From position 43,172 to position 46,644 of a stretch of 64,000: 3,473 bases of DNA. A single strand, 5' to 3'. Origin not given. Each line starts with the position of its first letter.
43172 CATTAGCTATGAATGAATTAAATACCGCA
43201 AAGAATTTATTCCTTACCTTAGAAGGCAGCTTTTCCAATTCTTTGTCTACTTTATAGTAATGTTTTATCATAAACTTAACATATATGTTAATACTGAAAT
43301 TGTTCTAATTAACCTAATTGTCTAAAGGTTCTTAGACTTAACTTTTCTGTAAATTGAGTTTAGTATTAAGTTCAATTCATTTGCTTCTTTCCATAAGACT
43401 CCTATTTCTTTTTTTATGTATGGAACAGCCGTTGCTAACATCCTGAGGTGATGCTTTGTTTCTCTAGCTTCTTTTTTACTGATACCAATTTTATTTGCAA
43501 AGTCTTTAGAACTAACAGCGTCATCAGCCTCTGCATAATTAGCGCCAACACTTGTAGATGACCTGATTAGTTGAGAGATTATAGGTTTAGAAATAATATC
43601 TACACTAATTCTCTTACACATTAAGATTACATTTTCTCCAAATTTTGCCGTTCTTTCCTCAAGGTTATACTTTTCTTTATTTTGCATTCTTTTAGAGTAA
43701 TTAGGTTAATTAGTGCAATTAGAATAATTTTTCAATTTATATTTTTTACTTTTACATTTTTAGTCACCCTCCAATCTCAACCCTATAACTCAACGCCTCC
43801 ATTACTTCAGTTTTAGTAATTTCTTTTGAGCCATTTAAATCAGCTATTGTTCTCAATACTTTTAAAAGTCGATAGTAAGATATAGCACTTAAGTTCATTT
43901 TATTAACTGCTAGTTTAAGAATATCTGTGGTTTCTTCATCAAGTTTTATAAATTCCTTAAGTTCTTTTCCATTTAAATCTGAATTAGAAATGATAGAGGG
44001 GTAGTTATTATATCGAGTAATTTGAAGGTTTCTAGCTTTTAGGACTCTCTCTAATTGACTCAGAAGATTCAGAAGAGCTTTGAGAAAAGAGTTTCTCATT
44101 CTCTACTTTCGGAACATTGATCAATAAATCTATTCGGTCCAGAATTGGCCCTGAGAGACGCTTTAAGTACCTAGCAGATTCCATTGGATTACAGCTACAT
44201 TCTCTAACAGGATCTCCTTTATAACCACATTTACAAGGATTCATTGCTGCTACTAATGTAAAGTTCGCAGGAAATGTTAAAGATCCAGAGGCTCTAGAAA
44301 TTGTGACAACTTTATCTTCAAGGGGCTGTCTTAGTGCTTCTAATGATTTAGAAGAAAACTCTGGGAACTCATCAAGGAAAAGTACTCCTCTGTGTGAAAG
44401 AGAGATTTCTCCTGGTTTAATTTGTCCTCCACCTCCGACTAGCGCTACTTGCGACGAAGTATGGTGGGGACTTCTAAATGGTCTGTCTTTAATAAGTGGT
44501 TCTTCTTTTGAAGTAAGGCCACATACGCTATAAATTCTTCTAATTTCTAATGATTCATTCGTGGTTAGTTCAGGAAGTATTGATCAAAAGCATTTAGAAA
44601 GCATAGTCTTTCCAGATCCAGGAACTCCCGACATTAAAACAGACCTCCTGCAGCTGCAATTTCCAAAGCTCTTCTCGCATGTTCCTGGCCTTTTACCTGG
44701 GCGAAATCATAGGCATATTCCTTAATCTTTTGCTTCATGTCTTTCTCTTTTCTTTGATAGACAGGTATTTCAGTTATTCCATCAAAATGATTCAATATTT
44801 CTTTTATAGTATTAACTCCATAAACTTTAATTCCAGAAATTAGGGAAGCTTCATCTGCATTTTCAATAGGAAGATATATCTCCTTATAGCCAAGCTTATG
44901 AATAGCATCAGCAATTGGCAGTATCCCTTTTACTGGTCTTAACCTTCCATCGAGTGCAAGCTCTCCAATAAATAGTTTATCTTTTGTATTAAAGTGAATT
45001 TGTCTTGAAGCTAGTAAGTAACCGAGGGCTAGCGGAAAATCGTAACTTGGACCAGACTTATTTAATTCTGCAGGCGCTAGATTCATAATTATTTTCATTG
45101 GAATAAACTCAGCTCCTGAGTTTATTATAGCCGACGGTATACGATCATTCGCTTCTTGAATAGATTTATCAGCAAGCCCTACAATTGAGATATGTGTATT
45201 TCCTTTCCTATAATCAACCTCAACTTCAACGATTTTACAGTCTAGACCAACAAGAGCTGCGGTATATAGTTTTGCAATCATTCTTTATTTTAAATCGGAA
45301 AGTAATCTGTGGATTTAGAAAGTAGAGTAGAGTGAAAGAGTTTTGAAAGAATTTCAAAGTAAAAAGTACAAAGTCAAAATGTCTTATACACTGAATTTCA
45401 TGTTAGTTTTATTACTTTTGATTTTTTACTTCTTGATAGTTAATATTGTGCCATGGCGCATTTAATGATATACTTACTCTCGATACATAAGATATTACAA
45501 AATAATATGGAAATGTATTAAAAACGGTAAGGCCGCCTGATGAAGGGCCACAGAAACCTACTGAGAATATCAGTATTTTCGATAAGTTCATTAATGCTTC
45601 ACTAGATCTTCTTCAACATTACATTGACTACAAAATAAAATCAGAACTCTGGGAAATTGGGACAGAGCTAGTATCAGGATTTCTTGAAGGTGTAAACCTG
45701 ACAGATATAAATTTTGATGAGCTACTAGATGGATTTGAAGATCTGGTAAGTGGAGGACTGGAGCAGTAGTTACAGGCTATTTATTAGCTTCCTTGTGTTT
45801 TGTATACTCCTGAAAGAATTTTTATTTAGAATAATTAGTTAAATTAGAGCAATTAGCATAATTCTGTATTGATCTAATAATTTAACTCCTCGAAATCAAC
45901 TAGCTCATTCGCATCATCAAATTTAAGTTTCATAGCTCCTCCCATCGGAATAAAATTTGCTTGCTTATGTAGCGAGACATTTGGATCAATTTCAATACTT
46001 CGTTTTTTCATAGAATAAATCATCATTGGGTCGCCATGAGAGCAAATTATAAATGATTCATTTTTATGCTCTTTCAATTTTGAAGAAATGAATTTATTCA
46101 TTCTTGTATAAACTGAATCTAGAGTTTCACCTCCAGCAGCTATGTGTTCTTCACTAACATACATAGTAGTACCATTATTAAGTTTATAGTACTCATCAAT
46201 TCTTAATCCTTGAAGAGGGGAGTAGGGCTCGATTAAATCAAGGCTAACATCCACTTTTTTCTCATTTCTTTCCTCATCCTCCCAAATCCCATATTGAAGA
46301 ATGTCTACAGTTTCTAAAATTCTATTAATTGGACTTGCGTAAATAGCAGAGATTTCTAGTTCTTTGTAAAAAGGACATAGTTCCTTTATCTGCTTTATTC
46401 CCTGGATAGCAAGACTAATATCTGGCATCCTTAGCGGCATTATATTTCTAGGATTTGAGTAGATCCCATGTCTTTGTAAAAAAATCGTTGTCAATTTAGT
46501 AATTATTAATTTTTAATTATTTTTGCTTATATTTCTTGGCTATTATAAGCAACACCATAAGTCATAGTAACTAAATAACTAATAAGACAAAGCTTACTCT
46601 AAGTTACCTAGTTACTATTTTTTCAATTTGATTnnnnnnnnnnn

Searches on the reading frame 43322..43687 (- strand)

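Call 84: search_protein_families(library=pfam, proteins=[window:43322-43687:-], max_evalue=0.001)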
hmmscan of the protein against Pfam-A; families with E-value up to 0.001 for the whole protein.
window:43322-43687:- (121 aa): 1 family
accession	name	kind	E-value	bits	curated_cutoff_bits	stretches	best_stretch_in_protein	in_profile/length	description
PF05635.17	23S_rRNA_IVP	-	5.1e-14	52.8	33.8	1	16-110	12-105/106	23S rRNA-intervening sequence protein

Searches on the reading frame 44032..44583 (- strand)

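Call 84: search_protein_families(library=pfam, proteins=[window:44032-44583:-], max_evalue=0.001)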
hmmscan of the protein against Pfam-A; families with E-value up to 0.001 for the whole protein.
window:44032-44583:- (183 aa): 3 families
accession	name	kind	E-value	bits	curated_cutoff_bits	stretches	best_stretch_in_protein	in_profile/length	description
PF01078.27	Mg_chelatase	-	1.3e-69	234.2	20.3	1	1-164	44-206/207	Magnesium chelatase, subunit ChlI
PF00493.29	MCM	-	6e-09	35.8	23.3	1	55-158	112-205/224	MCM P-loop domain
PF07728.20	AAA_5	-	0.00034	21.1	22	1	64-118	66-125/139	AAA domain (dynein-related subfamily)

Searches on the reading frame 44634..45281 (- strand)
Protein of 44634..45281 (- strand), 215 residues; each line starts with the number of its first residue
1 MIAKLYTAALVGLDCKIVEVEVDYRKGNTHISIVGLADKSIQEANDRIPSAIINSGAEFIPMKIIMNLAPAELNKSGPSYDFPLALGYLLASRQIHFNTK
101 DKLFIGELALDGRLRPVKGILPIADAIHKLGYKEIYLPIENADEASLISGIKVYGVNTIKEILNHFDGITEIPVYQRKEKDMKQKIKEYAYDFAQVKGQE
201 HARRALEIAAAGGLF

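Call 84: search_protein_families(library=pfam, proteins=[window:44634-45281:-], max_evalue=0.001)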
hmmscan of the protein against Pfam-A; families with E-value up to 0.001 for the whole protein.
window:44634-45281:- (215 aa): 3 families
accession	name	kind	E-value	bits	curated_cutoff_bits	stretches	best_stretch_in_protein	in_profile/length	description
PF13541.12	ChlI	-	1e-37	129.1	27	1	20-141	1-121/121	Subunit ChlI of Mg-chelatase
PF05362.19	Lon_C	-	0.00031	20.8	21.1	1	17-165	42-201/205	Lon protease (S16) C-terminal proteolytic domain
PF01078.27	Mg_chelatase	-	0.00066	19.6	20.3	1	192-213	1-22/207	Magnesium chelatase, subunit ChlI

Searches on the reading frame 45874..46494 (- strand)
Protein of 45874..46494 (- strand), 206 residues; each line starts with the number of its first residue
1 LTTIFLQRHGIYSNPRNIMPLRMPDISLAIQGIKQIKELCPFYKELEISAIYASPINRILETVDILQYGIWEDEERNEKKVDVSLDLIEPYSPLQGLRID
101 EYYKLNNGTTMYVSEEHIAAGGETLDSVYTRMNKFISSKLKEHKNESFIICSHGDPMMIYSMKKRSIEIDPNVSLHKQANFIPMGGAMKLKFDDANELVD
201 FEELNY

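Call 84: search_protein_families(library=pfam, proteins=[window:45874-46494:-], max_evalue=0.001)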
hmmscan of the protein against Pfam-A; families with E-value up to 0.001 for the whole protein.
window:45874-46494:- (206 aa): 1 family
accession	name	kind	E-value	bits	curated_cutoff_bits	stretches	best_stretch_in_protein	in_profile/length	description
PF00300.27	His_Phos_1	-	9.1e-17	61.8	21.7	1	4-159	1-153/194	Histidine phosphatase superfamily (branch 1)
